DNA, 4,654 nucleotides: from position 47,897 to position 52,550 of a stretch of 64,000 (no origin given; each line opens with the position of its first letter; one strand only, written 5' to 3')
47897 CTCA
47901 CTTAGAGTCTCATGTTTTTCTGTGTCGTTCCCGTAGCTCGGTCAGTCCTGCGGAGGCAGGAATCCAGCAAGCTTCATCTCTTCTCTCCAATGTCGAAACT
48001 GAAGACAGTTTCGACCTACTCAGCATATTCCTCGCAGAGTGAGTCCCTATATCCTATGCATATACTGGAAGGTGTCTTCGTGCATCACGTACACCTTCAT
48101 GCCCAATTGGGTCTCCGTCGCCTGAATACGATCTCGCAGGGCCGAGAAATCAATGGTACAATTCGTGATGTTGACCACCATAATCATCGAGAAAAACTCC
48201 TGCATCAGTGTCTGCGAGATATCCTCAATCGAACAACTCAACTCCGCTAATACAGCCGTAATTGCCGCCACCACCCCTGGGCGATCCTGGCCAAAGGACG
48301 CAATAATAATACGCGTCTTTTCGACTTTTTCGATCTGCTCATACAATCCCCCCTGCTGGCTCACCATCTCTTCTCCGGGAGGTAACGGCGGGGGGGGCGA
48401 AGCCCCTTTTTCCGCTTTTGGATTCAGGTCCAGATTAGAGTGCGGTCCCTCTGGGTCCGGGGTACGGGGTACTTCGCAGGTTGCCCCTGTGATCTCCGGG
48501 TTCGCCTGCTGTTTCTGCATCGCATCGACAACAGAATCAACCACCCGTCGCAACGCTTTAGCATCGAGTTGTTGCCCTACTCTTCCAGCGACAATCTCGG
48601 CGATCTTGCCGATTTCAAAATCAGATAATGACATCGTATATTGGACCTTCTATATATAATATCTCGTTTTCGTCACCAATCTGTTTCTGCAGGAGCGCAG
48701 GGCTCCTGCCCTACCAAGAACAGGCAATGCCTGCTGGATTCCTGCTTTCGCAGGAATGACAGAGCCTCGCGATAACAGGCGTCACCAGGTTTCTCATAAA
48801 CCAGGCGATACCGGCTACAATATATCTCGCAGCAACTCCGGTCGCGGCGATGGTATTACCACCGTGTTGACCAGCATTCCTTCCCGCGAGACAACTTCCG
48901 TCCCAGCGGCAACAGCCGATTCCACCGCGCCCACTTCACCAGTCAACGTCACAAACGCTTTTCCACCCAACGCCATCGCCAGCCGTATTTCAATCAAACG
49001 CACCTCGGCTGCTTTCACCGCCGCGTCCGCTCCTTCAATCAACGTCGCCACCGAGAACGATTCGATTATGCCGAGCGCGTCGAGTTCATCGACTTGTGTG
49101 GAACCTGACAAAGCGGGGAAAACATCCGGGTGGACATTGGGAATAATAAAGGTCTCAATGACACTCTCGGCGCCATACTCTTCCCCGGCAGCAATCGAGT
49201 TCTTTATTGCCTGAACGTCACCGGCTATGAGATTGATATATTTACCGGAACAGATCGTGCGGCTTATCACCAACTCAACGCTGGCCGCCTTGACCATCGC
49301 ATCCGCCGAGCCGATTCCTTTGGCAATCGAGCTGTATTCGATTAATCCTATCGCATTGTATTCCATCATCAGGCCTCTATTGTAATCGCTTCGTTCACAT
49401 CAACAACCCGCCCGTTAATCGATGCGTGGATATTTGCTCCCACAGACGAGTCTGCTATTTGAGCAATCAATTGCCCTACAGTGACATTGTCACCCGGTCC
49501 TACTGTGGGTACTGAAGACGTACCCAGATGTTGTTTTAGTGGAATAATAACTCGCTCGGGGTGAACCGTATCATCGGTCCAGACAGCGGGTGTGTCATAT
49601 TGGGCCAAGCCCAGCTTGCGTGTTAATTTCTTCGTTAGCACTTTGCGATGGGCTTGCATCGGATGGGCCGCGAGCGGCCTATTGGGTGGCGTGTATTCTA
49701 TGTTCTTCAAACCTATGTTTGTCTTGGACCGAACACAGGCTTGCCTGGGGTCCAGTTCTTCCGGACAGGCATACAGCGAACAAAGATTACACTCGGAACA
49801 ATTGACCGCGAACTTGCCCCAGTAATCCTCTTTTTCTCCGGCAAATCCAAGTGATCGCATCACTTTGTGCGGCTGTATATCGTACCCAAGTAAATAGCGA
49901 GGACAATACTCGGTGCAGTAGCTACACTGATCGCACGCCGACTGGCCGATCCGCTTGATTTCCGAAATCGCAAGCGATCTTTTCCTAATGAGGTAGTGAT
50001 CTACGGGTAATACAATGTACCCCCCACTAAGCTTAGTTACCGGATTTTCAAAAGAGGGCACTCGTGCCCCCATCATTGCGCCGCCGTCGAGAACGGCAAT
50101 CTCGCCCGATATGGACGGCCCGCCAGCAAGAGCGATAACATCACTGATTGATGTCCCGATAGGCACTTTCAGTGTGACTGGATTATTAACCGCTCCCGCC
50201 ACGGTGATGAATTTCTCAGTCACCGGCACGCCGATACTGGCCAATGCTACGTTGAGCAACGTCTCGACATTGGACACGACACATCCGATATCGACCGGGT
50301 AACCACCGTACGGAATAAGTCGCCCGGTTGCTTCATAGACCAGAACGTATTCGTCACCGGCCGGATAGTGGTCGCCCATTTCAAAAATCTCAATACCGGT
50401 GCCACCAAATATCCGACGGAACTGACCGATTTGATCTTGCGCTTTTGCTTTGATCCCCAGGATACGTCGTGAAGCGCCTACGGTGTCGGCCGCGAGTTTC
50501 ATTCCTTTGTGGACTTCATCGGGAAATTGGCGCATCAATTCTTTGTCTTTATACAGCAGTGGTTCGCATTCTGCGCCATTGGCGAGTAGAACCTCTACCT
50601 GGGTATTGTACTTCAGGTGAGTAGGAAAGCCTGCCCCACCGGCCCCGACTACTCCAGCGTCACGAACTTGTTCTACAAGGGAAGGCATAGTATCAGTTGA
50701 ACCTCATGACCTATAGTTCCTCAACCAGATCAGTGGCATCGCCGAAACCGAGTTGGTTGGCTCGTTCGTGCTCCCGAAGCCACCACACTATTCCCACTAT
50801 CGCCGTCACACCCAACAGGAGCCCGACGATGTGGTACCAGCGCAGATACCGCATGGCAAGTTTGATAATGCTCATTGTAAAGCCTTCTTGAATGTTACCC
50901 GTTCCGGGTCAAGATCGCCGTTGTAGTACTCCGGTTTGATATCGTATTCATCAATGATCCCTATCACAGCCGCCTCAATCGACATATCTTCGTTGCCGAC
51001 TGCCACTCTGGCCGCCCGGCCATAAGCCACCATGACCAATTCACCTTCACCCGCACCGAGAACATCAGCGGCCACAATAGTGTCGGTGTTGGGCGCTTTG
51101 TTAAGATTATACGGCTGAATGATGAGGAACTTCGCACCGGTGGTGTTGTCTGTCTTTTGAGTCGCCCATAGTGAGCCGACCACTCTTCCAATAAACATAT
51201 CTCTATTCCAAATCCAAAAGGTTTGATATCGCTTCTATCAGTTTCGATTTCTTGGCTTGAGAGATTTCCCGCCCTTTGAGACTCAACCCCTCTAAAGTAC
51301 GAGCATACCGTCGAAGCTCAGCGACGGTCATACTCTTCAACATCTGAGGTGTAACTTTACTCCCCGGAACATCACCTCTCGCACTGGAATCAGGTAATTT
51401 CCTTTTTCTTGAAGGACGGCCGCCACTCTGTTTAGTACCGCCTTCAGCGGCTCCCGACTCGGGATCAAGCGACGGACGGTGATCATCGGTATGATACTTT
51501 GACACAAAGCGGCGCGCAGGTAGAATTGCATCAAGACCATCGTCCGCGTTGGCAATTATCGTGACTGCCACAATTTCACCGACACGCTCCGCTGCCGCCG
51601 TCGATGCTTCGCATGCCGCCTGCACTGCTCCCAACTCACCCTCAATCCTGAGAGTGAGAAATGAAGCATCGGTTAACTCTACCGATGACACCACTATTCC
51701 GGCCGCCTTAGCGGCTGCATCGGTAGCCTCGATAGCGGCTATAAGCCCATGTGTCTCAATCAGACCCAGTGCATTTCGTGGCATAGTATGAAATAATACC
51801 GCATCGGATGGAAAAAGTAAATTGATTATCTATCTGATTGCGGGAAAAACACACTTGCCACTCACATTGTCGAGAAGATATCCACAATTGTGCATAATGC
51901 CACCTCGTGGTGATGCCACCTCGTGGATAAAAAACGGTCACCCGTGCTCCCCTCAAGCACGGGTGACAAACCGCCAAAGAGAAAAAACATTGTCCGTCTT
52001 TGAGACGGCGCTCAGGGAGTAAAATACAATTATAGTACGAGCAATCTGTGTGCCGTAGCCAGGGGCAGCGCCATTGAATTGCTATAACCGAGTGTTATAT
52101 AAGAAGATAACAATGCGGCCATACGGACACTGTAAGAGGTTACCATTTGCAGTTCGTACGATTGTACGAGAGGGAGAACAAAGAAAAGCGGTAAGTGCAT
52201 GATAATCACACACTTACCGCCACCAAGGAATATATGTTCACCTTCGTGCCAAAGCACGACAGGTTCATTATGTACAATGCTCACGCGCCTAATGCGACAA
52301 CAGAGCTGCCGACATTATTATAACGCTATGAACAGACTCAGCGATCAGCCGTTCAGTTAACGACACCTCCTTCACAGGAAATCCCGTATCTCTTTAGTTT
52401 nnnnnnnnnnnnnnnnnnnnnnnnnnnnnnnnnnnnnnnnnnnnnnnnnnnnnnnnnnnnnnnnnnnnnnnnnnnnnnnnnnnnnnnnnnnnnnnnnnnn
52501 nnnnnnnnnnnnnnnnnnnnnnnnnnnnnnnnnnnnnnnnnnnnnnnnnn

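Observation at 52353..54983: Secreted pro-peptide plus TPR-sigma54 activator: candidate RRNPP-like peptide signalling in a diderm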

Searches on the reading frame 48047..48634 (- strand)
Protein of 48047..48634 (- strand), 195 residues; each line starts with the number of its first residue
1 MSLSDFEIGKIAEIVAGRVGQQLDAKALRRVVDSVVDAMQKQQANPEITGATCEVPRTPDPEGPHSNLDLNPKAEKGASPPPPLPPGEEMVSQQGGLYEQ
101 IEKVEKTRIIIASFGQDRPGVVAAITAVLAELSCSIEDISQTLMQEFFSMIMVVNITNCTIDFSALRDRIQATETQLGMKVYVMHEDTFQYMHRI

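Call 3: search_protein_families(library=pfam, proteins=[window:48047-48634:-], max_evalue=0.01)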
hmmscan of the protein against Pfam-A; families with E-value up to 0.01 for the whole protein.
window:48047-48634:- (195 aa): 3 families
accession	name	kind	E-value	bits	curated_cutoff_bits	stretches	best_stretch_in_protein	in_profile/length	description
PF13740.12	ACT_6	-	3.8e-14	52.8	23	1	108-182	2-74/76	ACT domain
PF01842.31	ACT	-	5.4e-07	29.7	27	1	114-151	6-42/66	ACT domain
PF13291.12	ACT_4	-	0.0023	19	27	1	114-158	12-58/80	ACT domain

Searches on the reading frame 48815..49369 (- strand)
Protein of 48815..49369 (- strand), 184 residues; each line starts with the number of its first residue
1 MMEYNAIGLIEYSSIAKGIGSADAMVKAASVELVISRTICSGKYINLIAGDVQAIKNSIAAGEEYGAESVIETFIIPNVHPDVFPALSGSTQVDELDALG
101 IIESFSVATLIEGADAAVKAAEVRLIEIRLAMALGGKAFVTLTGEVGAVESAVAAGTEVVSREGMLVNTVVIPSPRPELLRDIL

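Call 3: search_protein_families(library=pfam, proteins=[window:48815-49369:-], max_evalue=0.01)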
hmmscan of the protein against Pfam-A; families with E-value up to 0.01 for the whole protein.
window:48815-49369:- (184 aa): 1 family
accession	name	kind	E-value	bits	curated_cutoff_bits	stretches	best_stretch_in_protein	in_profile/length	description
PF00936.24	BMC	-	2e-45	153.1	24.5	2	98-175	1-75/75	BMC domain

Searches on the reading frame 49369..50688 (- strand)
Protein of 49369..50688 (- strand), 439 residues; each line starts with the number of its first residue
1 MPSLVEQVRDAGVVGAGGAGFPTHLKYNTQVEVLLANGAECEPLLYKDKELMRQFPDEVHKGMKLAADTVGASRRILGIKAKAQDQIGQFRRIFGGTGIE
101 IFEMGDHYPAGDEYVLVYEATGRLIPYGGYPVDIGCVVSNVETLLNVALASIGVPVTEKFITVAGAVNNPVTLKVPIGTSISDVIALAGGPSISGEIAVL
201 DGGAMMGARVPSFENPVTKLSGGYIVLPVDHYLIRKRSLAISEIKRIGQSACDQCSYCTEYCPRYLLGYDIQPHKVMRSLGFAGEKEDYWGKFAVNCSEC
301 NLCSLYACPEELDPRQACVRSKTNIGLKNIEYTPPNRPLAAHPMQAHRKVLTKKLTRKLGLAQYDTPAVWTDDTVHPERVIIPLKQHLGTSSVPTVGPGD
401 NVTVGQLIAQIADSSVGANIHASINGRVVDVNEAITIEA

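Call 3: search_protein_families(library=pfam, proteins=[window:49369-50688:-], max_evalue=0.01)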
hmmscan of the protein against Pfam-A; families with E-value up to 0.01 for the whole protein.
window:49369-50688:- (439 aa): 9 families
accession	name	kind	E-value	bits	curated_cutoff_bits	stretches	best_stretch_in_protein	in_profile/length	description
PF01512.22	Complex1_51K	-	4.9e-42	143.8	31.2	1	8-148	1-149/150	Nuo51 FMN-binding domain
PF13534.11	Fer4_17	-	4e-15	56.5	22.2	1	251-313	1-61/61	4Fe-4S dicluster domain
PF13375.12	RnfC_N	-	5.8e-15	55.6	25.6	1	375-435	25-84/101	RnfC Barrel sandwich hybrid domain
PF10531.15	SLBB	-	2.6e-11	43.6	27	1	161-207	2-53/55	SLBB domain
PF13187.11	Fer4_9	-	0.00038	20.9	27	1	251-311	1-50/52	4Fe-4S dicluster domain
PF12838.12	Fer4_7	-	0.0016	19.3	27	1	252-310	2-50/52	4Fe-4S dicluster domain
PF13183.11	Fer4_8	-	0.0045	17.9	27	1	250-311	3-67/68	4Fe-4S dicluster domain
PF13237.11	Fer4_10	-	0.0055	17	25.5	0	243-263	33-53/53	4Fe-4S dicluster domain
PF22461.2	SLBB_2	-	0.0077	16.7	27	0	161-192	3-35/79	SLBB domain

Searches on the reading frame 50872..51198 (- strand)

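Call 3: search_protein_families(library=pfam, proteins=[window:50872-51198:-], max_evalue=0.01)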
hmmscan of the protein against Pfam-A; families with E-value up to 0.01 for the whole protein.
window:50872-51198:- (108 aa): 1 family
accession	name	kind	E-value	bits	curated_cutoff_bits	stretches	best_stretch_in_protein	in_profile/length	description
PF03319.19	EutN_CcmL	-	5.8e-27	94.5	25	1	1-83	1-83/83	Ethanolamine utilisation protein EutN/carboxysome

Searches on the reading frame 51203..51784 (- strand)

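Call 3: search_protein_families(library=pfam, proteins=[window:51203-51784:-], max_evalue=0.01)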
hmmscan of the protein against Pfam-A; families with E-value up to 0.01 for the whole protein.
window:51203-51784:- (193 aa): 2 families
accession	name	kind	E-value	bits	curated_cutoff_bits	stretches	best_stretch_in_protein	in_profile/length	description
PF00936.24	BMC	-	4.1e-15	55.9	24.5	1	5-79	1-74/75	BMC domain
PF07498.18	Rho_N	-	0.0072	16.7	24.9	0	149-186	2-34/43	Rho termination factor, N-terminal domain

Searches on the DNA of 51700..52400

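Call 39: search_rna_families(source=window, start=51700, end=52400, threshold=evalue, max_evalue=10)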
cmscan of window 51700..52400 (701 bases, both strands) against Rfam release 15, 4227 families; matches with E-value up to 10: 5.
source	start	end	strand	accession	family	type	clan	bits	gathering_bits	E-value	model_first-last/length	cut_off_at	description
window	51796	51844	-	RF04075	mir-1545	Gene; miRNA;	-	18.7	78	0.28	1-58/58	no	mir-1545 microRNA precursor family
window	51799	51843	+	RF00150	SNORD42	Gene; snRNA; snoRNA; CD-box;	-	17.2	39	8.7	1-68/68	no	Small nucleolar RNA SNORD42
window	52165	52192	-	RF00110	RybB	Gene; sRNA;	-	14.4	40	4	1-79/79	no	RybB RNA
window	51927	52026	-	RF02837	anti-hemB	Gene; sRNA;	-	12.3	49.5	5.6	1-81/81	no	Burkholderia RNA 7 (anti-hemB)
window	51934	51992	-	RF00066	U7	Gene; snRNA;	-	12.1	34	9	1-62/62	no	U7 small nuclear RNA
